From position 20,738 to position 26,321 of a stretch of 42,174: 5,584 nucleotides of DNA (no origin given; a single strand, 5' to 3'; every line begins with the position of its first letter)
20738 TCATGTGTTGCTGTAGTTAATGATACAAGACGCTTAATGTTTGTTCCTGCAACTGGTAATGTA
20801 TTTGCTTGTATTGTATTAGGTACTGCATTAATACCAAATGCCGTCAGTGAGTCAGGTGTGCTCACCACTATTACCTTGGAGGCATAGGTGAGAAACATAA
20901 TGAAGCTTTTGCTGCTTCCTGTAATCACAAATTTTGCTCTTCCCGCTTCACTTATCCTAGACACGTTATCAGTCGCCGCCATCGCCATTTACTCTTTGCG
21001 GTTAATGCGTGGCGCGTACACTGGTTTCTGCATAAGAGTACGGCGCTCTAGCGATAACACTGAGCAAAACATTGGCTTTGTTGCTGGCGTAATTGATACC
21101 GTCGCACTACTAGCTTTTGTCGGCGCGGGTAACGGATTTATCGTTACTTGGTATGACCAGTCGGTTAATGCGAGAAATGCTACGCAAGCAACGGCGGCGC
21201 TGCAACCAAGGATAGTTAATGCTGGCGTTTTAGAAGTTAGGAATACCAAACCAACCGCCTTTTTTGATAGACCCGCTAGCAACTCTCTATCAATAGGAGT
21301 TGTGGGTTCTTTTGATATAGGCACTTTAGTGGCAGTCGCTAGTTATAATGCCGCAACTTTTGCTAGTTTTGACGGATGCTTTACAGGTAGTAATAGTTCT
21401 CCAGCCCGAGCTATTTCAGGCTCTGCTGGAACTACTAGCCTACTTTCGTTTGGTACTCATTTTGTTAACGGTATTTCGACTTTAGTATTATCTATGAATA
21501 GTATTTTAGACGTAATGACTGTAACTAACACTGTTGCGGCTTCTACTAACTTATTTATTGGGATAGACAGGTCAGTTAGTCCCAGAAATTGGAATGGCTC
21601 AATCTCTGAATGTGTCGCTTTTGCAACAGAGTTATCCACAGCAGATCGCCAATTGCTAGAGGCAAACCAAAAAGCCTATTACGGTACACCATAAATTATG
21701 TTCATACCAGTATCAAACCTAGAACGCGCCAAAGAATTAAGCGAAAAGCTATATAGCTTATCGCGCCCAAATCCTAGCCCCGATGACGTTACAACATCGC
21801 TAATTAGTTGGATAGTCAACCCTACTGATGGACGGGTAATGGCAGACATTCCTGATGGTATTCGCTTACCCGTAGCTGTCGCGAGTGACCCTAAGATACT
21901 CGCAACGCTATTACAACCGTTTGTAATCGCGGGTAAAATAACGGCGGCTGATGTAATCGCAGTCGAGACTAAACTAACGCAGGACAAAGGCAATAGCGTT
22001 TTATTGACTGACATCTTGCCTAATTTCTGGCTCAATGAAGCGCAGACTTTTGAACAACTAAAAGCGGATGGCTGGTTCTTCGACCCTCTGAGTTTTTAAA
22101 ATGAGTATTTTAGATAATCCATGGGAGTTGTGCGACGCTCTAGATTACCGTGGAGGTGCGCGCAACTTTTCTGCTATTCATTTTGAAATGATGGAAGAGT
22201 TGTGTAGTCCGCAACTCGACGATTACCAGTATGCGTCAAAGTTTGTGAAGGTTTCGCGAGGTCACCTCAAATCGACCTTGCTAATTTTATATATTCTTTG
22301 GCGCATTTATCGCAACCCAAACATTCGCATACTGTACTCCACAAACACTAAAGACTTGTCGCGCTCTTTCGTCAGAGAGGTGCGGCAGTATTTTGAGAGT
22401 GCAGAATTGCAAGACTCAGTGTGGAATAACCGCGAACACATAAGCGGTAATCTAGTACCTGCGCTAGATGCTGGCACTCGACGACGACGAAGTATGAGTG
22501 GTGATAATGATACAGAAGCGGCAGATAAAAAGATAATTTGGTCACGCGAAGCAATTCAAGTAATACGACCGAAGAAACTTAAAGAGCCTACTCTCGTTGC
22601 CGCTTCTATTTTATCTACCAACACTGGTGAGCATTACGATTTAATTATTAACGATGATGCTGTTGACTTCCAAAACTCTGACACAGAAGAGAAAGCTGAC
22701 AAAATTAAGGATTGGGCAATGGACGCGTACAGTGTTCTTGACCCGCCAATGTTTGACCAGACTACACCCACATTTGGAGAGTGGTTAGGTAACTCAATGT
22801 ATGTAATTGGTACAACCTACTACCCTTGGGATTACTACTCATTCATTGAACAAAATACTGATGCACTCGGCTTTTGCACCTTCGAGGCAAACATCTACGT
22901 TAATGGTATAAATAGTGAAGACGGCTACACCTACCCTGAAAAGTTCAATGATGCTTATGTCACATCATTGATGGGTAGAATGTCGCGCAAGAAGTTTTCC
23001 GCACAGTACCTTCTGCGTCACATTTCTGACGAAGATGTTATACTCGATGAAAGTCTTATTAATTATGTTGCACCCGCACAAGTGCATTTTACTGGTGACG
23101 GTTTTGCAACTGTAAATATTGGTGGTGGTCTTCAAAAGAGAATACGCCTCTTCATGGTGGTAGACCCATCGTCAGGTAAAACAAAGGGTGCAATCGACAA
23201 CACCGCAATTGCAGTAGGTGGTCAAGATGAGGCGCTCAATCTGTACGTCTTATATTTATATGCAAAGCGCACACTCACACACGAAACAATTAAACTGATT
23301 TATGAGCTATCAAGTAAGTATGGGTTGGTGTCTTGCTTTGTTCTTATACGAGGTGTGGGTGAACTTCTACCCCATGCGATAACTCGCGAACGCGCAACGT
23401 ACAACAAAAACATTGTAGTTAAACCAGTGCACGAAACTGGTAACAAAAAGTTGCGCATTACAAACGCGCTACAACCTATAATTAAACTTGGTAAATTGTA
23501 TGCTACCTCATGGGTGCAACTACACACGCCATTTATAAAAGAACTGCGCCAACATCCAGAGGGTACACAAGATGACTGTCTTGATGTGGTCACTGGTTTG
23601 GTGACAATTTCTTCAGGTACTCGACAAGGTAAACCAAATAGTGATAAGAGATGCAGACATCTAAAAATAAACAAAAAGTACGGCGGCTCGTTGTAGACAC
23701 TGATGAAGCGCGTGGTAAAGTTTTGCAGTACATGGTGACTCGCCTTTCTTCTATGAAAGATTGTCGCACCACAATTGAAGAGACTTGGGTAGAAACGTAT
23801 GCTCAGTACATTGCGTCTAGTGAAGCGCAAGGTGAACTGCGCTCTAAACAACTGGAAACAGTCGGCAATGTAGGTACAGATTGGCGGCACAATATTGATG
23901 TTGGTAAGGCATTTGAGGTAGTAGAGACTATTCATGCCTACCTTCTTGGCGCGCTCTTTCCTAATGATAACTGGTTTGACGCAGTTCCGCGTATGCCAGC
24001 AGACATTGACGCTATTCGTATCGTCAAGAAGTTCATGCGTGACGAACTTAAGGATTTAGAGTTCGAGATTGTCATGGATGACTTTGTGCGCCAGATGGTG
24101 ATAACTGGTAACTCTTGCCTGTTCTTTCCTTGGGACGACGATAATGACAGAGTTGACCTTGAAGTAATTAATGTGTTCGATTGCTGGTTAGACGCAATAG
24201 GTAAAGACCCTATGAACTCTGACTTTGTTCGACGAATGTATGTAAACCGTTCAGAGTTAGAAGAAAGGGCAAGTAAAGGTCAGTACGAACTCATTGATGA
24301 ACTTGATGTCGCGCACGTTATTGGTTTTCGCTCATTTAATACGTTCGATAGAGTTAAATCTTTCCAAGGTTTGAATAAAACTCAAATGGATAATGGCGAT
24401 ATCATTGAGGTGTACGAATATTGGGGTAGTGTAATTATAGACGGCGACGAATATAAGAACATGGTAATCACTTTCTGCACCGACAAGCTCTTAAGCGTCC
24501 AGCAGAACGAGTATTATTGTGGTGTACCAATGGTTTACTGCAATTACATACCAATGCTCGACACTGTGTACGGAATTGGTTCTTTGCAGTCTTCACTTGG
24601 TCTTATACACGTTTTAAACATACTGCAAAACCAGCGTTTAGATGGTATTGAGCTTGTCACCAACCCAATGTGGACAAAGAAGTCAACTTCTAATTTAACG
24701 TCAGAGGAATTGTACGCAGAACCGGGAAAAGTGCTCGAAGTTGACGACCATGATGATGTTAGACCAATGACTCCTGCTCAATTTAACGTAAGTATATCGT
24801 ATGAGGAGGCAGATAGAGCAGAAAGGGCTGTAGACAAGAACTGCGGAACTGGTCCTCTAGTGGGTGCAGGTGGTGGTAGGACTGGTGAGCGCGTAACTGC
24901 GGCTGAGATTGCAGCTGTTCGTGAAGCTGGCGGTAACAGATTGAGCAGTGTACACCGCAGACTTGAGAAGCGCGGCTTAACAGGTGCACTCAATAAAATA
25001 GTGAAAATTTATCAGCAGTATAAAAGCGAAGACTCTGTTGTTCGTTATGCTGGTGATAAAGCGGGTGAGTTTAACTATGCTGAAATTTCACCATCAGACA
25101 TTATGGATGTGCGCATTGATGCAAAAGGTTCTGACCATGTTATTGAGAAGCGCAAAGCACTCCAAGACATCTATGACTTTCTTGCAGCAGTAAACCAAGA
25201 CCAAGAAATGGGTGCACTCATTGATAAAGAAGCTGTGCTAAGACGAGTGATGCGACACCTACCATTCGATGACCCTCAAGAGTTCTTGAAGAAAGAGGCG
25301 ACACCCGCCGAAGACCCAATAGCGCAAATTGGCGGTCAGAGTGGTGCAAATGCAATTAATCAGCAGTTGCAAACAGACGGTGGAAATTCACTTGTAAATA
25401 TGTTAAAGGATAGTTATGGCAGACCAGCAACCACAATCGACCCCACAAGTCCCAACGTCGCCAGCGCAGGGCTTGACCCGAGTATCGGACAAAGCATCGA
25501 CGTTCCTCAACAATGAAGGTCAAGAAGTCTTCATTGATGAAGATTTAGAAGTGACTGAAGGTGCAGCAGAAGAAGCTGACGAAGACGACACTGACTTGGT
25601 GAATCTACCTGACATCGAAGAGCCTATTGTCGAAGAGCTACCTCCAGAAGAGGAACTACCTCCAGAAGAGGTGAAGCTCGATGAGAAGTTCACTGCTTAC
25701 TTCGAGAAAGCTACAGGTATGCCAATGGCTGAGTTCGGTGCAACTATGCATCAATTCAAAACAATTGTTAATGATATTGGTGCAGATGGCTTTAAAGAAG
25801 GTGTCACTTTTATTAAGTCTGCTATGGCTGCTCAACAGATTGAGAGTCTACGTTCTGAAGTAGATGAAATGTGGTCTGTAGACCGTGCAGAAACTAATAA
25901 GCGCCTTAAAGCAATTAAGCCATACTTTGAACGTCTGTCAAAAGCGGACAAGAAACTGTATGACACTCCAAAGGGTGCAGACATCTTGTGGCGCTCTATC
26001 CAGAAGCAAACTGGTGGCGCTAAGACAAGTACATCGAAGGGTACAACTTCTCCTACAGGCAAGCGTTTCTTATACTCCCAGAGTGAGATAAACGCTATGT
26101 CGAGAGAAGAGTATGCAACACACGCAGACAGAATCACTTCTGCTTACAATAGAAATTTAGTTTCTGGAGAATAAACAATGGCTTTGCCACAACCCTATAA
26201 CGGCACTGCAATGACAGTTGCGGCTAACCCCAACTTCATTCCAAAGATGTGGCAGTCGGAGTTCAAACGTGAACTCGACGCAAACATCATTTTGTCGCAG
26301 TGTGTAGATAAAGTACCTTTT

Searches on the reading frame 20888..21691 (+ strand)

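Call 30: search_protein_families(library=phrogs, proteins=[window:20888-21691:+], max_evalue=0.001)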
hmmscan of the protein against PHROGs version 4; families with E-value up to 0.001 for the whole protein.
window:20888-21691:+ (268 aa): 1 family
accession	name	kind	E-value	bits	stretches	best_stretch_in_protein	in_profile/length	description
phrog_10356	-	head and packaging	3.9e-24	85.8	1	21-266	327-623/852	virion structural protein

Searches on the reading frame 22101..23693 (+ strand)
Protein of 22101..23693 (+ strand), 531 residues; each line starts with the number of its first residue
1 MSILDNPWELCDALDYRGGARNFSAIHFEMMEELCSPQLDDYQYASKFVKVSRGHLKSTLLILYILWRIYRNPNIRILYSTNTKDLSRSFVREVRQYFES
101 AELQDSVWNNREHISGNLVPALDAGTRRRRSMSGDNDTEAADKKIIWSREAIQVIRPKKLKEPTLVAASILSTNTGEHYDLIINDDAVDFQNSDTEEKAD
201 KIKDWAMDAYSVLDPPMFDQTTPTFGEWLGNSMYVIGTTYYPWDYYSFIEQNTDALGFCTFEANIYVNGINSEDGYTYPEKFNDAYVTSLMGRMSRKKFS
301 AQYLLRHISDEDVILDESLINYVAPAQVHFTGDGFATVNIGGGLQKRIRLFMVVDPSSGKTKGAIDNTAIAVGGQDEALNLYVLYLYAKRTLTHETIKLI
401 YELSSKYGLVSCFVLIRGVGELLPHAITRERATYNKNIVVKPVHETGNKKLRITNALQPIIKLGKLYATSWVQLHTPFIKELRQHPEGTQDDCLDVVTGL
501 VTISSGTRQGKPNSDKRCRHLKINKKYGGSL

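Call 30: search_protein_families(library=phrogs, proteins=[window:22101-23693:+], max_evalue=0.001)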
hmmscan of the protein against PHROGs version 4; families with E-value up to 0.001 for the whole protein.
window:22101-23693:+ (531 aa): 4 families
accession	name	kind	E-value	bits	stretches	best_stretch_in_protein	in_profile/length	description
phrog_38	-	head and packaging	2e-62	213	1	47-514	308-713/760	terminase large subunit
phrog_5573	-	head and packaging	2.7e-14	54.2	1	277-502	27-232/250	terminase large subunit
phrog_4758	-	head and packaging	2.8e-09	37.7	0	161-209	140-190/243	terminase large subunit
phrog_17672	-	head and packaging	1.4e-05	25.2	0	46-84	67-105/395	terminase large subunit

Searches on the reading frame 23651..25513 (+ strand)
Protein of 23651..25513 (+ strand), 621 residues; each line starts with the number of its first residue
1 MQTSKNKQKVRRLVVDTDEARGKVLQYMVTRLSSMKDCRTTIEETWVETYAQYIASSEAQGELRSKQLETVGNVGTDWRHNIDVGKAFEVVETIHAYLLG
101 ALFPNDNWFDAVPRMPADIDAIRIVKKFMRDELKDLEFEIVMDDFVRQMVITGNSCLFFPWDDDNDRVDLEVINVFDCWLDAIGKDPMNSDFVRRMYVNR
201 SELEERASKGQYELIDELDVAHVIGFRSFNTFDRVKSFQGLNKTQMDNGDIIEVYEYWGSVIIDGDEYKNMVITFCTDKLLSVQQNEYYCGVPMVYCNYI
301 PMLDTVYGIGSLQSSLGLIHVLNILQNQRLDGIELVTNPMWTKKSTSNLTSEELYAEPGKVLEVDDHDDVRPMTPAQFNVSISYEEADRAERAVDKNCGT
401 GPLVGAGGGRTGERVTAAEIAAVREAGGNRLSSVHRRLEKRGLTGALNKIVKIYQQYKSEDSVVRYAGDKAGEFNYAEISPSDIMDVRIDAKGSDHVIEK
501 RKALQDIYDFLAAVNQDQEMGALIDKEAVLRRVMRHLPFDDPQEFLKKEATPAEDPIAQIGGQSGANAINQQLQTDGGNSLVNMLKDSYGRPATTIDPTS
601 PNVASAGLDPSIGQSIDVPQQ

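Call 30: search_protein_families(library=phrogs, proteins=[window:23651-25513:+], max_evalue=0.001)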
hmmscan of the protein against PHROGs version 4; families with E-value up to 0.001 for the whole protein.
window:23651-25513:+ (621 aa): 4 families
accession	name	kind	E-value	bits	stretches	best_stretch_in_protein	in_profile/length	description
phrog_332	-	connector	1.1e-66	226.4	1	23-580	9-540/560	head-tail adaptor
phrog_1216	-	head and packaging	9.2e-21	75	1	167-559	211-607/714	portal protein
phrog_156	-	head and packaging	1.3e-06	28.1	0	109-209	84-188/681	portal protein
phrog_449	-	connector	0.00011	21.8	1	191-444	172-392/520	head-tail adaptor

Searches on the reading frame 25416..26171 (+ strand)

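Call 30: search_protein_families(library=phrogs, proteins=[window:25416-26171:+], max_evalue=0.001)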
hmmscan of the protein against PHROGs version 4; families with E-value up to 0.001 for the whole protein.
window:25416-26171:+ (252 aa): 1 family
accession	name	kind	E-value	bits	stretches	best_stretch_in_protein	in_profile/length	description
phrog_19777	-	head and packaging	5.5e-16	59.8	1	5-246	7-242/249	head scaffolding protein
